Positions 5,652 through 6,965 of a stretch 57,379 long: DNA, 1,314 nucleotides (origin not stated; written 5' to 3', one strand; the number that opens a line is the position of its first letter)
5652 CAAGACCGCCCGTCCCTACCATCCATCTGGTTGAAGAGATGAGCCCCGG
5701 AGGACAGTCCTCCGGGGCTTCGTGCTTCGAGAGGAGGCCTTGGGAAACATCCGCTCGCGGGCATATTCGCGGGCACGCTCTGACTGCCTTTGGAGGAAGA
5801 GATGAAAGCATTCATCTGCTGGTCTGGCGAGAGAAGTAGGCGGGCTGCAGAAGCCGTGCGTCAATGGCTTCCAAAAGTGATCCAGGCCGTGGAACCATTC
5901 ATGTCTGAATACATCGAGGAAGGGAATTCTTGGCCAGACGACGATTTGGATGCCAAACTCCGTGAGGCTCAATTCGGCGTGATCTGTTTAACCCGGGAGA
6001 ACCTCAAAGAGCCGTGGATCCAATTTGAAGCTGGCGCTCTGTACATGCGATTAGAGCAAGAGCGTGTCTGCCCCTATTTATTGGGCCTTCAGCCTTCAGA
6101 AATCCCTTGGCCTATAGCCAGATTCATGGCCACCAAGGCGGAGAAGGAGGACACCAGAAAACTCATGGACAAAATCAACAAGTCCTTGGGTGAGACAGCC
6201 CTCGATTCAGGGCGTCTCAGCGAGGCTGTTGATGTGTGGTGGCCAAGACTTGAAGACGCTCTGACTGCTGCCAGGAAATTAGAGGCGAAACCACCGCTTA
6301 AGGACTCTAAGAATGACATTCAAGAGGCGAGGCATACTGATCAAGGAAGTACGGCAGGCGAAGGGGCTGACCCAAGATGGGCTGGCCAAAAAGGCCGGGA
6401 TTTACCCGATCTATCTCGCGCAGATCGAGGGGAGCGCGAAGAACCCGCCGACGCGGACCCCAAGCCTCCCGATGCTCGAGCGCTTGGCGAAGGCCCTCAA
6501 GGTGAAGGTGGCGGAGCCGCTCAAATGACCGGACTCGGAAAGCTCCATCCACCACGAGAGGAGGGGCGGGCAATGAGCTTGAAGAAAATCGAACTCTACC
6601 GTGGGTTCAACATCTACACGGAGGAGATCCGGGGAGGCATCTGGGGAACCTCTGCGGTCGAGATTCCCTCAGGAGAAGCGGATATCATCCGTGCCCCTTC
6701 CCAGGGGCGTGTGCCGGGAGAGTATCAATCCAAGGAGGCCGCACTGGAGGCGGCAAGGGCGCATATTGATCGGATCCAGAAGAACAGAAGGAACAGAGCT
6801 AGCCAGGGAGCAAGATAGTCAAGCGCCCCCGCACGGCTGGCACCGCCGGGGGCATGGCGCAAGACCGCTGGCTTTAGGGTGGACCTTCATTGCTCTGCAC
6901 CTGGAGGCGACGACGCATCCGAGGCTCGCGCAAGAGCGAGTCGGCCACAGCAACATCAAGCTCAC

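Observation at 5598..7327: Decayed tRNA-Val-integrated islet carrying a TIR-domain gene, an XRE HTH gene and an 81-aa ORF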

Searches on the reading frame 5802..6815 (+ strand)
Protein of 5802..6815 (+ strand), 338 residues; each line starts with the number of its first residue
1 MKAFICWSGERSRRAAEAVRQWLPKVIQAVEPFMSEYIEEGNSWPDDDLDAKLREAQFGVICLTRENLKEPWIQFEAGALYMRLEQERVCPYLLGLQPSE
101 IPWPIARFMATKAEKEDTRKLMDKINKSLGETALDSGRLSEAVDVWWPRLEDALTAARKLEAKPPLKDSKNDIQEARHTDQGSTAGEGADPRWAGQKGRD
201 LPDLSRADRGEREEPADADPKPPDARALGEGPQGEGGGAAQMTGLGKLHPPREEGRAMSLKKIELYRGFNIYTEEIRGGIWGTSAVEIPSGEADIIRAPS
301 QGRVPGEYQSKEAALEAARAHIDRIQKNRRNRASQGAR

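Call 7: search_protein_families(library=pfam, proteins=[window:5802-6815:+], max_evalue=1)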
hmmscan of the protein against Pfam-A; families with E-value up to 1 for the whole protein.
window:5802-6815:+ (338 aa): 1 family
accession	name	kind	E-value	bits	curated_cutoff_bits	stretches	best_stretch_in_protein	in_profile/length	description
PF13676.11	TIR_2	-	2.4e-05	25.2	28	1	4-111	2-106/122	TIR domain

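Call 8: search_protein_families(library=padloc, proteins=[window:5802-6815:+], max_evalue=1)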
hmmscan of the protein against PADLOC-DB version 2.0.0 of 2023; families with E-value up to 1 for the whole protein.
window:5802-6815:+ (338 aa): 2 families
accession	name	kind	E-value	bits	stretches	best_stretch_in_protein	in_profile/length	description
PDLC03016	TIR-TM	-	1.8e-57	193.5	1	1-171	1-171/293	-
PDLC00417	ThsB1|ThsB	-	0.064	10.7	1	47-83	211-247/303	TIR-like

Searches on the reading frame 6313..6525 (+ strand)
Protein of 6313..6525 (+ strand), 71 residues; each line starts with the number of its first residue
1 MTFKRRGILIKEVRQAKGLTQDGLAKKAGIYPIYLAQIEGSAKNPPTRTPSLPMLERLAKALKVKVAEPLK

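Call 7: search_protein_families(library=pfam, proteins=[window:6313-6525:+], max_evalue=1)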
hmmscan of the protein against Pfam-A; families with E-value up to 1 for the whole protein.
window:6313-6525:+ (71 aa): 5 families
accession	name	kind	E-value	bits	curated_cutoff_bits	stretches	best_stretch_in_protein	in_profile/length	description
PF01381.28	HTH_3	-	6.1e-10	39.4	23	1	10-68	1-54/55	Helix-turn-helix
PF13560.12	HTH_31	-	6.8e-08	33.1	27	1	7-68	3-60/64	Helix-turn-helix domain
PF12844.13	HTH_19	-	1.8e-06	28.2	30.2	1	7-64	1-53/64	Helix-turn-helix domain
PF13443.12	HTH_26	-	0.0022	18.7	22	1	10-68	2-56/63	Cro/C1-type HTH DNA-binding domain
PF13413.12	HTH_25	-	0.0035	17.6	24.6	1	10-63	2-56/62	Helix-turn-helix domain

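Call 8: search_protein_families(library=padloc, proteins=[window:6313-6525:+], max_evalue=1)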
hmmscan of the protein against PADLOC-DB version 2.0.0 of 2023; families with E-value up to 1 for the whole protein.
window:6313-6525:+ (71 aa): 14 families
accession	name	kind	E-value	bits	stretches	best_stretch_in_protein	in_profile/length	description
PDLC02926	HTH_VI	-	3e-11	41.4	1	9-66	5-57/92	-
PDLC04142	capH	-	2.9e-09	35.9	1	8-67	9-63/103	capH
PDLC03665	Control_protein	-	2.6e-05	22.4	1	10-68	13-67/77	control protein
PDLC03668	Control_protein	-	5e-05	21.7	1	8-47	11-50/79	control protein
PDLC03664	Control_protein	-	0.00035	19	1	7-65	15-68/74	control protein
PDLC03949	RmrA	-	0.0033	14.3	1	13-66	10-58/363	-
PDLC03946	RmrA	-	0.0063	13.3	1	11-63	8-55/357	-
PDLC03955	RmrA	-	0.0084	13.4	1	13-66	28-76/371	-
PDLC03954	RmrA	-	0.0084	13.1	1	10-65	15-65/380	-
PDLC03666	Control_protein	-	0.012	14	1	5-68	6-64/77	control protein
PDLC03951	RmrA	-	0.012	12.6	1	10-66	13-64/400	-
PDLC03953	RmrA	-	0.019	12.2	1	6-62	6-57/373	-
PDLC03671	Control_protein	-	0.03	12.6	1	11-67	20-71/84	control protein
PDLC03952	RmrA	-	0.036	10.9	1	10-64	27-76/395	-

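Call 36: search_protein_families(library=phrogs, proteins=[window:6313-6525:+], max_evalue=1)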
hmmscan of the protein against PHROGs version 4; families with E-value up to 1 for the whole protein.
window:6313-6525:+ (71 aa): 14 families
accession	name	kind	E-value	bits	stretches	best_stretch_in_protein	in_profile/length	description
phrog_5823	-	transcription regulation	1.4e-08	35.3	1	10-67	11-64/404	transcriptional regulator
phrog_1373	-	transcription regulation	2.9e-08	34.9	1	9-66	67-119/166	transcriptional regulator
phrog_4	-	transcription regulation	4.7e-08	33.4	1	3-67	137-189/400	transcriptional repressor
phrog_7241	-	transcription regulation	1.4e-07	32.6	1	11-68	67-119/122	transcriptional regulator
phrog_8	-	transcription regulation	3.5e-07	31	1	8-64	79-130/346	transcriptional regulator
phrog_2439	-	transcription regulation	1.3e-05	25.3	1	5-66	7-63/367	transcriptional regulator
phrog_3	-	transcription regulation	4.9e-05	24.3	1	7-66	90-140/430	transcriptional repressor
phrog_2104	-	unknown function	0.0043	18.2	1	10-47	44-81/103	-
phrog_2967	-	transcription regulation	0.024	15.2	1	4-65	9-65/225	transcriptional regulator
phrog_4779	-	transcription regulation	0.03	15.8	1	10-65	7-59/98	transcriptional regulator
phrog_24325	-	transcription regulation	0.039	15.3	1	9-45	56-92/133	transcriptional regulator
phrog_7950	-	transcription regulation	0.16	13.1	1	11-36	13-38/68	transcriptional repressor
phrog_2328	-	transcription regulation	0.21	12.4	1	12-65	22-70/128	transcriptional repressor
phrog_32768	-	unknown function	0.32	10.6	1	2-64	6-64/446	-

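Call 73: find_homologous_proteins(query=window:6313-6525:+, max_evalue=0.00001)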
Query window:6313-6525:+ (71 aa): 57 proteins with E <= 0.00001 among 60 candidates.
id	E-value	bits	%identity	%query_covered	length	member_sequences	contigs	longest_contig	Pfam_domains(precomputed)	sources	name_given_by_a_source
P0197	1.8e-35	137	97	100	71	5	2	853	PF12844.14,PF01381.29,PF13560.13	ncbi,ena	-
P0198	2.1e-32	127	90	100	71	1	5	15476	PF12844.14,PF01381.29,PF13560.13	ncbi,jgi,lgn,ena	-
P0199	3.3e-27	111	83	100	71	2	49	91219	PF12844.14,PF01381.29,PF13560.13,PF13443.13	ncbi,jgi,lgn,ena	jgi:transcriptional regulator with XRE-family HTH domain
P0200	7.7e-27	110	82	94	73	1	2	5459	PF12844.14,PF01381.29,PF13560.13,PF13443.13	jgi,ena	jgi:transcriptional regulator with XRE-family HTH domain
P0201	1.2e-25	106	77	100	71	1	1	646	PF12844.14,PF01381.29,PF13560.13,PF13443.13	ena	-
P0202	2.7e-24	102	72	100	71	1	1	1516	PF12844.14,PF01381.29,PF13560.13,PF13443.13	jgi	jgi:transcriptional regulator with XRE-family HTH domain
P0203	8.7e-24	100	73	100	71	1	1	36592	PF12844.14,PF01381.29,PF13560.13,PF13443.13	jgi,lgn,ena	-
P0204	4.9e-23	98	76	100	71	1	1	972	PF12844.14,PF01381.29,PF13560.13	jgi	jgi:transcriptional regulator with XRE-family HTH domain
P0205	5.9e-23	98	77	87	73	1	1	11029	PF12844.14,PF01381.29,PF13560.13,PF13443.13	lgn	-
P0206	9.9e-23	97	79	87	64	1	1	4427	PF12844.14,PF13413.13,PF01381.29,PF13560.13,PF13443.13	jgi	jgi:transcriptional regulator with XRE-family HTH domain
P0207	1.4e-22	96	78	96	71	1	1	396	PF12844.14,PF01381.29,PF13560.13,PF13443.13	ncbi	-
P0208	7.5e-22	94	69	94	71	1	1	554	PF12844.14,PF01381.29,PF13560.13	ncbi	-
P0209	1.6e-21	93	69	96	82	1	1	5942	PF12844.14,PF01381.29,PF13560.13,PF13443.13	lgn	-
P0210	6.3e-21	91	68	100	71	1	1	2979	PF12844.14,PF01381.29,PF13560.13,PF13443.13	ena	-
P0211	8.6e-21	91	75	92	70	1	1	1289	PF12844.14,PF01381.29,PF13560.13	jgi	jgi:transcriptional regulator with XRE-family HTH domain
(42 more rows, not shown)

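Call 75: find_encoding_contigs(protein=P0199, flank=4000, max_places=10)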
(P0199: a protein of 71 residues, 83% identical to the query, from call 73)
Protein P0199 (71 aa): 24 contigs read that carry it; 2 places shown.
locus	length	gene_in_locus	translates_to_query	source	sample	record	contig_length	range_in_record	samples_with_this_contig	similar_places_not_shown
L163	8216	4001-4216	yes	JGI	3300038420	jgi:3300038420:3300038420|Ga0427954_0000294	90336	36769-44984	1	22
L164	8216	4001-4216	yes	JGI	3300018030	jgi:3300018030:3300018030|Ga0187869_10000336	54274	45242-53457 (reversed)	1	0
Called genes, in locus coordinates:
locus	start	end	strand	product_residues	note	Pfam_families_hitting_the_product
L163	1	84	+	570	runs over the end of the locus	-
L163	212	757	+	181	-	-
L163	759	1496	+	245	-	-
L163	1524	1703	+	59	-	-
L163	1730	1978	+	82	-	-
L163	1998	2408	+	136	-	-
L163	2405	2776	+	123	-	-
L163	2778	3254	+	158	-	-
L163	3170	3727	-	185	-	-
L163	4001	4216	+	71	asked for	PF13560:HTH_31, PF12844:HTH_19, PF13443:HTH_26 (weak), PF01381:HTH_3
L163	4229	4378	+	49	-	-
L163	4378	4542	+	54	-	-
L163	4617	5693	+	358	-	PF00589:Phage_integrase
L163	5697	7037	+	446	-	PF14659:Phage_int_SAM_3, PF00589:Phage_integrase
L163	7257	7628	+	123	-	PF00708:Acylphosphatase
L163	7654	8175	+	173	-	PF14681:UPRTase (faint), PF00156:Pribosyltran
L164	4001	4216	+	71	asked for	PF13560:HTH_31, PF12844:HTH_19, PF13443:HTH_26 (weak), PF01381:HTH_3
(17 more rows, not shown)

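Call 78: search_protein_families(library=ncbifam, proteins=[window:6313-6525:+], max_evalue=0.01)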
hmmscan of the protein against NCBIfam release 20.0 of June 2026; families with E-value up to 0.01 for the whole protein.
window:6313-6525:+ (71 aa): 7 families
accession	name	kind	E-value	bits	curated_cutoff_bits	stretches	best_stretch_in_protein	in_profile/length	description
NF006015.0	PRK08154.1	subfamily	3.3e-06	26.5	204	1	8-68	33-88/314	anaerobic benzoate catabolism transcriptional regulator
NF041951.1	phage_RstR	subfamily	6e-06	26.5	80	1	1-65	1-57/108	RstR family transcriptional repressor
TIGR03070.1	couple_hipB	subfamily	4.9e-05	23.2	71.65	1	7-39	4-36/58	type II toxin-antitoxin system Y4mF family antitoxin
TIGR00270.2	TIGR00270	equivalog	0.00013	21.8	110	1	9-69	79-134/159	multiprotein bridging factor aMBF1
NF007271.0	PRK09726.1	equivalog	0.00046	20.1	79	1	10-62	17-64/88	type II toxin-antitoxin system antitoxin HipB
NF046032.1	TransRegSlrRBacil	equivalog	0.00052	20.1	250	1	7-68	3-60/149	HTH-type transcriptional regulator SlrR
NF038139.1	Reg_Aceta_RamB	equivalog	0.0033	16.1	700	1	9-64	6-56/465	acetate metabolism transcriptional regulator RamB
